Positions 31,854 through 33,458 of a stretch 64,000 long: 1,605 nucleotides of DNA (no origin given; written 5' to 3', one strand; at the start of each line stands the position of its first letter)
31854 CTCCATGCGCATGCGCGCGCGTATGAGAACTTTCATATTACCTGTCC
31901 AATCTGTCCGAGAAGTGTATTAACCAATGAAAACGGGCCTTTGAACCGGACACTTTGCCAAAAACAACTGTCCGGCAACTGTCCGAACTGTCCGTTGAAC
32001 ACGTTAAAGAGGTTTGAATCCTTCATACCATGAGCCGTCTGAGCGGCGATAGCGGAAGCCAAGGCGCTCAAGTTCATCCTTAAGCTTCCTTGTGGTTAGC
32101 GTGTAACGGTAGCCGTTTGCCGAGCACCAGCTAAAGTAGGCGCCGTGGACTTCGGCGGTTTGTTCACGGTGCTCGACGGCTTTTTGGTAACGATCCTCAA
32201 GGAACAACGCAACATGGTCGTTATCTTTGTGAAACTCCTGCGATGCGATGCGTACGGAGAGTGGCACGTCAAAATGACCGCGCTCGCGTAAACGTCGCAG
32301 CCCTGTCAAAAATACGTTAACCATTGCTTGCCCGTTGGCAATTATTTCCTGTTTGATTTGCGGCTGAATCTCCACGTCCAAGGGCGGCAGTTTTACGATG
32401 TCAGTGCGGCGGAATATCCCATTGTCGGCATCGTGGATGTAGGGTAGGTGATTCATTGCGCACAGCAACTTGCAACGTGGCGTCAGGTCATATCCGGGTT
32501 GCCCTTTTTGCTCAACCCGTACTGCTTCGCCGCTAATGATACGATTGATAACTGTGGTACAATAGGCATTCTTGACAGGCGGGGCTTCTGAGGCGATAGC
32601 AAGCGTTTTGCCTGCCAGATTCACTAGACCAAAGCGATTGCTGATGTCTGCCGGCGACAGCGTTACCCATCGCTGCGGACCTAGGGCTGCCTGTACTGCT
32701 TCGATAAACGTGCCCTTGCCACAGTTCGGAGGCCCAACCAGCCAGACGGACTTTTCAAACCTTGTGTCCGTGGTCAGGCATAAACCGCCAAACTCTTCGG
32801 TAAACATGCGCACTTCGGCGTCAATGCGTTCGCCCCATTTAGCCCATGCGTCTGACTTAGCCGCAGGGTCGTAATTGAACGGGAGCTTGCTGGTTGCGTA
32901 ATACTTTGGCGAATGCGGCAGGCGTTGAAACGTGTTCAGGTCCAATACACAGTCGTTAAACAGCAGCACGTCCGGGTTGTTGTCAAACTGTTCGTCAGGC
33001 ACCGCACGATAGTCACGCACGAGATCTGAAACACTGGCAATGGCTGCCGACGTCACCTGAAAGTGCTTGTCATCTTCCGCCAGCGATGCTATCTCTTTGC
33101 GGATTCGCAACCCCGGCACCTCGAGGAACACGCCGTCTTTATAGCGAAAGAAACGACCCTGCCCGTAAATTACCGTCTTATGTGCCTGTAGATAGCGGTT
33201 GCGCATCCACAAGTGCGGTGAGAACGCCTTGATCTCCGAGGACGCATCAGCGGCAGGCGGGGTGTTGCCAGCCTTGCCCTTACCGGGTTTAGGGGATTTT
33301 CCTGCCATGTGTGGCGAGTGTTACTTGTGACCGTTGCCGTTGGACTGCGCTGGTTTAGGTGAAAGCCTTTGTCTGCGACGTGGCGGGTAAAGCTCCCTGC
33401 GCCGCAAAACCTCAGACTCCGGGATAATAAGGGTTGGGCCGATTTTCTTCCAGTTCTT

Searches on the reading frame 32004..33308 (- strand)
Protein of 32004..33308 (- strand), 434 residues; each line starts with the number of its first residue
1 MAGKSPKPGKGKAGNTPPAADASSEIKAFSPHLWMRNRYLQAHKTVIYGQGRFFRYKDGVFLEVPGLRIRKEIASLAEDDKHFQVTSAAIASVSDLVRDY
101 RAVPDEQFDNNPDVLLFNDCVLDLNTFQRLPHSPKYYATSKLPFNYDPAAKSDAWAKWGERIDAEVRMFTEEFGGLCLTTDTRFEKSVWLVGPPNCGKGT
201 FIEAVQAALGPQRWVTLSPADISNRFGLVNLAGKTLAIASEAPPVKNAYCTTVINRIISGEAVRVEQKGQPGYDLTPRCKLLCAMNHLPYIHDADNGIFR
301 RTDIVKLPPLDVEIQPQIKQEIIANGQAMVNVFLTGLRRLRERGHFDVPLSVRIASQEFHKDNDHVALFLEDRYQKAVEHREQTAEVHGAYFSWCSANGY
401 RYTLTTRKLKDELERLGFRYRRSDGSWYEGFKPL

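Call 7: search_protein_families(library=pfam, proteins=[window:32004-33308:-], max_evalue=0.01)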
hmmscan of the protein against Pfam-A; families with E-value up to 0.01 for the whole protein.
window:32004-33308:- (434 aa): 4 families
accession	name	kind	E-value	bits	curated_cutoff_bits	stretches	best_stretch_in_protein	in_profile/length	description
PF19263.5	DUF5906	-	3.3e-16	60.4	27.6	1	190-301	1-114/114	Family of unknown function (DUF5906)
PF08706.16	D5_N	-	1.1e-13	52.1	22.4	1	37-160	6-141/145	D5 N terminal like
PF03288.22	Pox_D5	-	7e-09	36.5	21.4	1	361-424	1-67/86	Poxvirus D5 protein-like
PF01057.23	Parvo_NS1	-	0.0057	16.1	20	0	187-291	115-213/271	Parvovirus non-structural protein NS1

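Call 8: search_protein_families(library=phrogs, proteins=[window:32004-33308:-], max_evalue=0.001)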
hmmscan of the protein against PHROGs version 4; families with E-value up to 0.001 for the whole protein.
window:32004-33308:- (434 aa): 12 families
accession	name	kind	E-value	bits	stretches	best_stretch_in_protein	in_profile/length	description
phrog_864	-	DNA, RNA and nucleotide metabolism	1.6e-57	196.8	1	46-420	224-603/1064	DNA primase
phrog_6088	-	DNA, RNA and nucleotide metabolism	5.1e-48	165.1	1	44-426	349-756/772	DNA primase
phrog_1156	-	DNA, RNA and nucleotide metabolism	6.2e-48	165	1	88-432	457-824/855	DNA primase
phrog_1829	-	DNA, RNA and nucleotide metabolism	4e-44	151.9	1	85-428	398-750/772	DNA primase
phrog_7601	-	unknown function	4.4e-33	115.9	1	178-422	13-259/289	-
phrog_2478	-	DNA, RNA and nucleotide metabolism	6.9e-26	91.6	1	103-416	497-822/854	DNA polymerase/primase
phrog_1883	-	DNA, RNA and nucleotide metabolism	1.3e-19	71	1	89-431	391-745/756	DNA helicase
phrog_16950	-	DNA, RNA and nucleotide metabolism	7e-19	68.2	1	71-422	439-815/843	DNA primase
phrog_16213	-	DNA, RNA and nucleotide metabolism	7.5e-10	38.7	1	117-346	318-558/732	DNA primase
phrog_4210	-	DNA, RNA and nucleotide metabolism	1e-09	37.8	1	134-416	124-406/1304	DNA polymerase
phrog_12939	-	DNA, RNA and nucleotide metabolism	5.1e-06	27.4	1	176-275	204-304/368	DNA primase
phrog_25243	-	DNA, RNA and nucleotide metabolism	0.00092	18.6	0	187-302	225-345/610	DNA primase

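Call 13: find_related_loci(query=window:32004-33308:-, collection=viral_contigs, flank=4000)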
Query window:32004-33308:- (434 aa) in viral_contigs; peptide patterns used: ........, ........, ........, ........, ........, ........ (x = any residue, [..] = any of these).
5 stretches matched a pattern; 1 encode a relative of the query (tblastn E <= 1e-3); 1 distinct loci.
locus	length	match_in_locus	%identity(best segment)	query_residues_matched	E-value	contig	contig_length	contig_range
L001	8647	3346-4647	98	1-434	0e+0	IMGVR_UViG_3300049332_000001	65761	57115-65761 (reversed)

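Call 14: find_homologous_proteins(query=window:32004-33308:-)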
Query window:32004-33308:- (434 aa): 48 proteins with E <= 0.001 among 6749 candidates.
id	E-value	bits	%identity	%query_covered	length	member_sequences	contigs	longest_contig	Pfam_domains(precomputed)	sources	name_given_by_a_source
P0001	0.0e+0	1012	100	100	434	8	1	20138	PF19263.6,PF08706.17,PF03288.23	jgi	jgi:putative DNA primase/helicase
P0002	3.5e-208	710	69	99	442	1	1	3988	PF19263.6,PF08706.17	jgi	-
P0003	1.1e-202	692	68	99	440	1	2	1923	PF19263.6,PF08706.17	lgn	-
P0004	1.1e-190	652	64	100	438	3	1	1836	PF19263.6,PF08706.17,PF03288.23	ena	-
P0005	7.3e-189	646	65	99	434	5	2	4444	PF19263.6,PF08706.17,PF03288.23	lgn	-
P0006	3.4e-187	641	64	99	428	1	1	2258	PF19263.6,PF08706.17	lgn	-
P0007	1.0e-183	629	63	96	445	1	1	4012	PF19263.6,PF08706.17,PF03288.23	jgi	jgi:P4 family phage/plasmid primase-like protien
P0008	8.3e-177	606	60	100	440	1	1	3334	PF19263.6,PF08706.17,PF03288.23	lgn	-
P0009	7.8e-176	603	61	94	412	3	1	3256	PF19263.6,PF08706.17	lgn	-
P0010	7.2e-167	574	57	99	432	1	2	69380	PF19263.6,PF08706.17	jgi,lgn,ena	-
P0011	3.1e-166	572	58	100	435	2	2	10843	PF19263.6,PF08706.17,PF03288.23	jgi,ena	jgi:P4 family phage/plasmid primase-like protien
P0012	6.9e-166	571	56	99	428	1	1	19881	PF19263.6,PF08706.17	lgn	-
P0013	8.0e-165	567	57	98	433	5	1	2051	PF19263.6,PF08706.17,PF03288.23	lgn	-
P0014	1.7e-164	566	57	99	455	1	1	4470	PF19263.6,PF08706.17,PF03288.23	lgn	-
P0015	3.4e-164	565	56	99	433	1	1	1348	PF19263.6,PF08706.17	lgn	-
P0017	8.5e-159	547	55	99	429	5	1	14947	PF19263.6,PF08706.17,PF03288.23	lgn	-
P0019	3.6e-80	288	39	89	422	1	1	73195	PF19263.6,PF00519.24,PF08706.17,PF03288.23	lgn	-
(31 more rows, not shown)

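Call 16: find_encoding_contigs(protein=P0010, flank=5000, max_places=2)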
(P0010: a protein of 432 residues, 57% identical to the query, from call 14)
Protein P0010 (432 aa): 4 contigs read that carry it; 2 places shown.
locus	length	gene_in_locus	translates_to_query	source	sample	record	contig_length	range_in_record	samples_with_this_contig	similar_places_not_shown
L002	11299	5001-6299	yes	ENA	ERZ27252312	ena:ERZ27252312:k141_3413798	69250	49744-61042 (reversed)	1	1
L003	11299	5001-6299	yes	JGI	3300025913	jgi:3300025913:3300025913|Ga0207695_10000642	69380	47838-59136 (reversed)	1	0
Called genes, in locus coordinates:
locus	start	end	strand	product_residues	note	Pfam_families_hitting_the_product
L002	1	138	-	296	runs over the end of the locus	-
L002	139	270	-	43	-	-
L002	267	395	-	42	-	-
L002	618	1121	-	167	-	-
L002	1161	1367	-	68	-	-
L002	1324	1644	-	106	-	-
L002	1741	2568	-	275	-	PF24623:Phage_zn_bind_8 (weak)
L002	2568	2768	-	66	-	-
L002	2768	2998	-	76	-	-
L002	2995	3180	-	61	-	-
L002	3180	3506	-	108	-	-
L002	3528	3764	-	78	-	-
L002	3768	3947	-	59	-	-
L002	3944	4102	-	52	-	-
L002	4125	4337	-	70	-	-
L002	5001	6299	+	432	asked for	PF08706:D5_N, PF19263:DUF5906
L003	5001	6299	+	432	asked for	PF08706:D5_N, PF19263:DUF5906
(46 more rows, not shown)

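Call 17: find_encoding_contigs(protein=P0012, flank=5000, max_places=2)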
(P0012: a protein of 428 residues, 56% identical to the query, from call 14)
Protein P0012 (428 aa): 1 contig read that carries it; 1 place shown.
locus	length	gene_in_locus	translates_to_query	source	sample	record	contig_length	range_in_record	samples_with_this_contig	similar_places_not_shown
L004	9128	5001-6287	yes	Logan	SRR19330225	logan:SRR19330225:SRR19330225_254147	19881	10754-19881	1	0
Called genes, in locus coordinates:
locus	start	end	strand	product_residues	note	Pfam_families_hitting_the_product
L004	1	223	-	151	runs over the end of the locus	PF02732:ERCC4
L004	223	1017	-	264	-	PF12705:PDDEXK_1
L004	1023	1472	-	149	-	-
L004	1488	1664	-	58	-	-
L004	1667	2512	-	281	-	-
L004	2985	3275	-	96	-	-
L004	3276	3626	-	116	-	-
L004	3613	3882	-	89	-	-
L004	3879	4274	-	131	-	-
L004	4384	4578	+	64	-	-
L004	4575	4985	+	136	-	-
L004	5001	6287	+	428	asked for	PF08706:D5_N, PF19263:DUF5906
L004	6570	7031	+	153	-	-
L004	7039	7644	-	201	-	-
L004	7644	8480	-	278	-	PF14354:Lar_restr_allev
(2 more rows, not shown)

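Call 23: find_related_loci(query=A2, collection=metagenome_contigs, flank=3000)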
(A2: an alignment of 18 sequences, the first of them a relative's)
Query A2 (434 aa) in metagenome_contigs; peptide patterns used: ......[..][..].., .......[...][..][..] (x = any residue, [..] = any of these).
93 stretches matched a pattern; 3 encode a relative of the query (tblastn E <= 1e-3); 3 distinct loci.
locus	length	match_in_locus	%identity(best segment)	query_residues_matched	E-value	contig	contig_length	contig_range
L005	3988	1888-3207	69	4-434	0e+0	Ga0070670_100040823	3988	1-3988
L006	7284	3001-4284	57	3-431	5e-173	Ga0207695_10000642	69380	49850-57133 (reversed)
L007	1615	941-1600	39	53-271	3e-44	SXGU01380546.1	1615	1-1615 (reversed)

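Call 24: find_related_loci(query=A2, collection=genome_contigs, flank=3000)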
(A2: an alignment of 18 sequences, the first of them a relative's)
Query A2 (434 aa) in genome_contigs; peptide patterns used: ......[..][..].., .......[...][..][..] (x = any residue, [..] = any of these).
66 stretches matched a pattern, but none encodes a relative of the query by tblastn (E <= 1e-3).

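Call 25: find_related_loci(query=A2, collection=viral_contigs, flank=3000)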
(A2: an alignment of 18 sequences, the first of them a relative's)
Query A2 (434 aa) in viral_contigs; peptide patterns used: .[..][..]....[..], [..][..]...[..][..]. (x = any residue, [..] = any of these).
61 stretches matched a pattern; 8 encode a relative of the query (tblastn E <= 1e-3); 8 distinct loci.
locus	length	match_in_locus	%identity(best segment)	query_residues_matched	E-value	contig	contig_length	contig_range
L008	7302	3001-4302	98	1-434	0e+0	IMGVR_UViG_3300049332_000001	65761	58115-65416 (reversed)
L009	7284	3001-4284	57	3-431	2e-172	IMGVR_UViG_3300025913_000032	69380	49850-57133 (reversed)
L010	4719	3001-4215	23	53-432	8e-19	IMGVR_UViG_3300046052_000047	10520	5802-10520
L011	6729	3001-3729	24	175-414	1e-11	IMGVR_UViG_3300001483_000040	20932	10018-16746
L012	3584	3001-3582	26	53-237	2e-11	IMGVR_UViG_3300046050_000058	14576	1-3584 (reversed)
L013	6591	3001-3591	23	127-322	4e-8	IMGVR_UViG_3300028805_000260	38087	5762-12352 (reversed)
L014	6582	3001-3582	27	123-307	4e-10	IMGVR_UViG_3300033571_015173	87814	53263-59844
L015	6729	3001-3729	24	175-414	1e-11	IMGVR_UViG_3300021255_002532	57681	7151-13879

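Call 26: find_encoding_contigs(protein=P0017, flank=3000, max_places=1)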
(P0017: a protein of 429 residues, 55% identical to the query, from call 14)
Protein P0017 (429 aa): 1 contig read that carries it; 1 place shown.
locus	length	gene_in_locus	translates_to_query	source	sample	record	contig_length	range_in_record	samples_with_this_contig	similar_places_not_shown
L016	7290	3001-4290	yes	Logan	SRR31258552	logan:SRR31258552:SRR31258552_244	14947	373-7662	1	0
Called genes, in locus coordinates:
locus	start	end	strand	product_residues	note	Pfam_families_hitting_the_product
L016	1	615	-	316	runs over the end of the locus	PF13479:AAA_24 (weak)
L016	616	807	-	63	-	-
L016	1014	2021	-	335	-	PF12705:PDDEXK_1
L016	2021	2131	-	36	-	-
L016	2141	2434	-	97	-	-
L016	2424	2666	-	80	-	-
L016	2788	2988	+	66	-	PF12728:HTH_17 (weak)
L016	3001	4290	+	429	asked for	PF08706:D5_N, PF19263:DUF5906, PF03288:Pox_D5 (weak)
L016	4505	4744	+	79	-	-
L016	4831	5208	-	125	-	PF11672:DUF3268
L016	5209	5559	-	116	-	-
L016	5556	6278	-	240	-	-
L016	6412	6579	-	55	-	-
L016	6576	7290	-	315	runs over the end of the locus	-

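Call 27: find_encoding_contigs(protein=P0011, flank=3000, max_places=1)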
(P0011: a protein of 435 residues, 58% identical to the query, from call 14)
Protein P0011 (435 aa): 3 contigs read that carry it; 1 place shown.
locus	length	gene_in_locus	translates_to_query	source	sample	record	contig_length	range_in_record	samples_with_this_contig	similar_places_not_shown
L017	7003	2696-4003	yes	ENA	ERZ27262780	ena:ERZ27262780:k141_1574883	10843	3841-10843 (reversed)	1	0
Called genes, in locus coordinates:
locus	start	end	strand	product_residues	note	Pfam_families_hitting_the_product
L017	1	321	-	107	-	?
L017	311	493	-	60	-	-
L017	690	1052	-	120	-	-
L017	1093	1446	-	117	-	-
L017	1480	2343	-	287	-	-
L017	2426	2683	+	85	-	PF12728:HTH_17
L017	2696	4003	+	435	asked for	PF08706:D5_N, PF19263:DUF5906, PF03288:Pox_D5 (weak)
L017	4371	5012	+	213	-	-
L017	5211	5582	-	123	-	-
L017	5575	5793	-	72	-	-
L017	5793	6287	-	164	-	-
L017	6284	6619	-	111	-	-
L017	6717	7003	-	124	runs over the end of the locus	-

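Call 28: find_encoding_contigs(protein=P0014, flank=3000, max_places=1)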
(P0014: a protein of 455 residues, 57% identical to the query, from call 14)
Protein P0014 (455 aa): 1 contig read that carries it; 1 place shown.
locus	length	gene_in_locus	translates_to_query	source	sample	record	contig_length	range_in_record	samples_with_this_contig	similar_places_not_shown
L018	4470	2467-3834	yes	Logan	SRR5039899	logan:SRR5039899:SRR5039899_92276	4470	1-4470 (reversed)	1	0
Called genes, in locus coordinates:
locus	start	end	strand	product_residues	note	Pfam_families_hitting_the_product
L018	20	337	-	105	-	-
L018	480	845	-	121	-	-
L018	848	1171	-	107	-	-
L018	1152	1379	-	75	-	-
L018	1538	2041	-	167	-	-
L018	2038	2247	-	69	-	-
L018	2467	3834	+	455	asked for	PF08706:D5_N, PF19263:DUF5906, PF03288:Pox_D5 (weak)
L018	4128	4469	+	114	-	?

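Call 29: find_encoding_contigs(protein=P0005, flank=3000, max_places=1)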
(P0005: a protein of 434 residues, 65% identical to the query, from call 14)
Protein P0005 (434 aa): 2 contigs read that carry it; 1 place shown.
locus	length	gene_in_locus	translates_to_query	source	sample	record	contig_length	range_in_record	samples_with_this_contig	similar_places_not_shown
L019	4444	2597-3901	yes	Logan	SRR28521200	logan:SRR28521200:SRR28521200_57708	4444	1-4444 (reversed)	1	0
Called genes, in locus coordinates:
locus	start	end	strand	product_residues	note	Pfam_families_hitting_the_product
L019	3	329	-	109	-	?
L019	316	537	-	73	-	-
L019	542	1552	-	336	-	PF12705:PDDEXK_1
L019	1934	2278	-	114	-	-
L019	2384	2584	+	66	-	-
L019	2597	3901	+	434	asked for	PF08706:D5_N, PF19263:DUF5906, PF03288:Pox_D5 (weak)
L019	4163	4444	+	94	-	?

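Call 34: find_encoding_contigs(protein=P0007, flank=3000, max_places=1)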
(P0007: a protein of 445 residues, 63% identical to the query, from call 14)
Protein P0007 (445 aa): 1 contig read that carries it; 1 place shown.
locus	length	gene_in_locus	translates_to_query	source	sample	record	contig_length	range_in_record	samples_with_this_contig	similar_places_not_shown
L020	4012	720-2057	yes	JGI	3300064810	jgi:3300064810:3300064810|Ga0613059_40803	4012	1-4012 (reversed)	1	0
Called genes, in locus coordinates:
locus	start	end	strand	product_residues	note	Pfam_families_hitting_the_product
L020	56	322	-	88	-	-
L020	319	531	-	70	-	PF12728:HTH_17 (weak)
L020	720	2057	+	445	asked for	PF08706:D5_N, PF19263:DUF5906, PF03288:Pox_D5 (weak)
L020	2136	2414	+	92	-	-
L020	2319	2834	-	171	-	-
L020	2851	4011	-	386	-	?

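Call 35: find_encoding_contigs(protein=P0008, flank=3000, max_places=1)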
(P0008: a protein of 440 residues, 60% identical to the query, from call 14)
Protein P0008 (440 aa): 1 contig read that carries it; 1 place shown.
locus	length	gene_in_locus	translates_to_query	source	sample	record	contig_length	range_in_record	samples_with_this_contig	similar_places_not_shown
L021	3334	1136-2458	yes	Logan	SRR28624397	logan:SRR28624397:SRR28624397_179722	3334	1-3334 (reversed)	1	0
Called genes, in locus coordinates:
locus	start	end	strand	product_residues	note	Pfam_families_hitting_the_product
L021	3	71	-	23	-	?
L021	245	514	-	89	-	-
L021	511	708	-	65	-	PF12728:HTH_17 (weak)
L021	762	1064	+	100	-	-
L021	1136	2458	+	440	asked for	PF08706:D5_N, PF19263:DUF5906, PF03288:Pox_D5 (weak)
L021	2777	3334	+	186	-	?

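Call 36: find_encoding_contigs(protein=P0009, flank=3000, max_places=1)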
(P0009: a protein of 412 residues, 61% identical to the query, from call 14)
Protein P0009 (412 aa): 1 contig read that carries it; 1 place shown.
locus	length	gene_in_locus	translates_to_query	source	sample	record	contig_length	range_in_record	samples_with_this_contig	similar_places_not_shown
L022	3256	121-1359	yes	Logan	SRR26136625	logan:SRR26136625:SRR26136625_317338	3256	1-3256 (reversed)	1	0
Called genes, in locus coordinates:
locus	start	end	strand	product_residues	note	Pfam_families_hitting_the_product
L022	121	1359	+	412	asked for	PF08706:D5_N, PF19263:DUF5906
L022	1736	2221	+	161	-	-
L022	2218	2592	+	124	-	-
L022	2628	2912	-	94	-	-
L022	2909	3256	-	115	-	?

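Call 37: find_encoding_contigs(protein=P0006, flank=3000, max_places=1)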
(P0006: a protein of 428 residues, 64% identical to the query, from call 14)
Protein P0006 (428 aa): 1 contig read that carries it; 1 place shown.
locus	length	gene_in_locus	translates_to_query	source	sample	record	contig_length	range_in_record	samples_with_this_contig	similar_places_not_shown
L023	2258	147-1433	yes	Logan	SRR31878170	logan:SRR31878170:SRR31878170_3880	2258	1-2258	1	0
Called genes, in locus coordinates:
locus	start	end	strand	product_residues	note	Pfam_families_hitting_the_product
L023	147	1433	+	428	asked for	PF08706:D5_N, PF19263:DUF5906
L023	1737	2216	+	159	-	-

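Call 39: search_solved_structures(query=A2, max_evalue=1, show_alignments=2)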
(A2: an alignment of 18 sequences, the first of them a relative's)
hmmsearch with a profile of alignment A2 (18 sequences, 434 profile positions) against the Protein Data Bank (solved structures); distinct sequences matched with E-value up to 1: 2.
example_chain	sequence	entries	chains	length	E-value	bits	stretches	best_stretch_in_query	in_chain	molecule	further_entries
7ola_A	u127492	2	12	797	4.6e-28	101.2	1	111-424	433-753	DNA primase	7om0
9kbj_A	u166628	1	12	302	0.38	12.5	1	186-273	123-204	Non-structural protein 1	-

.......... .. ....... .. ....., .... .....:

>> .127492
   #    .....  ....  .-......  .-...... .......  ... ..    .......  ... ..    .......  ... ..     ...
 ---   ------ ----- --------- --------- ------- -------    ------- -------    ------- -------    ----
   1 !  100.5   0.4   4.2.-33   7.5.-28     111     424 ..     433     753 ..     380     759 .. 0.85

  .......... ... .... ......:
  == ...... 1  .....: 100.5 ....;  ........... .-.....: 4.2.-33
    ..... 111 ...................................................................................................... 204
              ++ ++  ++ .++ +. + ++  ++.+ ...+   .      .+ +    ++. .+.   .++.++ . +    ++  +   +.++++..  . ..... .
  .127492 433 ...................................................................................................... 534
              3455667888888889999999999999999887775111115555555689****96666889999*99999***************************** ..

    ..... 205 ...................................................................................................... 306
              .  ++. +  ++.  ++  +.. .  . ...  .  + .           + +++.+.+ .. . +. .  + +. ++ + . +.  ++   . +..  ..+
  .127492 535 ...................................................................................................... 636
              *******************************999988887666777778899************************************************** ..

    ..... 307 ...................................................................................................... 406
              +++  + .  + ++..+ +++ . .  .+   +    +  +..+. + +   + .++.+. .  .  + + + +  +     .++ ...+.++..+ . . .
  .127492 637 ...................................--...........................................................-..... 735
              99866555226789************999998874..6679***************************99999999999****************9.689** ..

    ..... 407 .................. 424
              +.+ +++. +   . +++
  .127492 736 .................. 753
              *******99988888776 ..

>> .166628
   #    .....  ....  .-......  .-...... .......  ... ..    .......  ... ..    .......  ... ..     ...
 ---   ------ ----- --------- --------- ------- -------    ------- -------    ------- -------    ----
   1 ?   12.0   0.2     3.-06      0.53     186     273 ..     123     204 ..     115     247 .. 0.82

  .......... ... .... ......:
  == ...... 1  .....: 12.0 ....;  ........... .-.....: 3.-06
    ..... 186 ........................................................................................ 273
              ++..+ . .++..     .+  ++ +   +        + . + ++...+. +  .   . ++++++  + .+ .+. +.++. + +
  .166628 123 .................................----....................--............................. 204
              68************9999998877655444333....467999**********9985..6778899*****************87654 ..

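Call 40: find_encoding_contigs(protein=P0003, flank=3000, max_places=2)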
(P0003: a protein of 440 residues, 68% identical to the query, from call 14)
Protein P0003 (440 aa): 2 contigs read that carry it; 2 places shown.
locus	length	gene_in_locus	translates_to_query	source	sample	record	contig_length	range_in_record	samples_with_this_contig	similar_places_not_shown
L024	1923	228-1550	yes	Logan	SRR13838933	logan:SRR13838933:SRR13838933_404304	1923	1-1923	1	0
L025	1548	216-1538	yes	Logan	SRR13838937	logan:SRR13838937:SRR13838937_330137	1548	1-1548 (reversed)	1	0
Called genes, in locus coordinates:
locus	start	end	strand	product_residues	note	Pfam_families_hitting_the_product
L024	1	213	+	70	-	?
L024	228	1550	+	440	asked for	PF08706:D5_N, PF19263:DUF5906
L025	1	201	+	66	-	?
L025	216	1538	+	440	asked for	PF08706:D5_N, PF19263:DUF5906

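Call 56: predict_structure(alignment_id=A2)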
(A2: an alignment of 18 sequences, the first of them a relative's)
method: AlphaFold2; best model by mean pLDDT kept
length: 434 residues; sequences in the alignment: 18
mean_pLDDT: 80.8   pTM: 0.79
mean pLDDT of the five models: 80.8, 77.6, 71.6, 71.6, 67.4
residues with pLDDT >= 90: 182; 70-90: 153; 50-70: 69; < 50: 30
segments of 3 or more residues with pLDDT < 50: 1-24, 268-271
pLDDT, mean of each block of 10 residues (from residue 1): 38 37 59 92 88 87 90 88 86 92 77 88 93 85 93 90 90 91 80 86 93 79 64 76 56 69 57 62 79 60 82 77 94 96 91 81 81 91 94 89 88 92 89 92
secondary structure, 60 per line:
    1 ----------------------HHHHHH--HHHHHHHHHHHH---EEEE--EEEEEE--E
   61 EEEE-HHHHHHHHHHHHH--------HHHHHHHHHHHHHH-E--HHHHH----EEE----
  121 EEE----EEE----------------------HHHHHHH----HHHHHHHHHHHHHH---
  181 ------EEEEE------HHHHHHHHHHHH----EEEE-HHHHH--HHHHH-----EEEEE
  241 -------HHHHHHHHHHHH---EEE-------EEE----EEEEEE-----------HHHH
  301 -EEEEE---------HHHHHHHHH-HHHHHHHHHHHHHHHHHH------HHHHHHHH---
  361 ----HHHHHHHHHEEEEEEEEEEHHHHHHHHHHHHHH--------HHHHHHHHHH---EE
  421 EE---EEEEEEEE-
elements in order: H23-28 H31-42 E46-49 E52-57 E60-64 H66-78 H87-100 H105-109 E114-116 E121-123 E128-130 H153-159 H164-177 E187-191 H198-209 E214-217 H219-223 H226-230 E236-240 H248-259 E263-265 E273-275 E280-285 H297-300 E302-306 H316-324 H326-343 H350-357 H365-373 E374-383 H384-397 H406-415 E419-422 E426-433
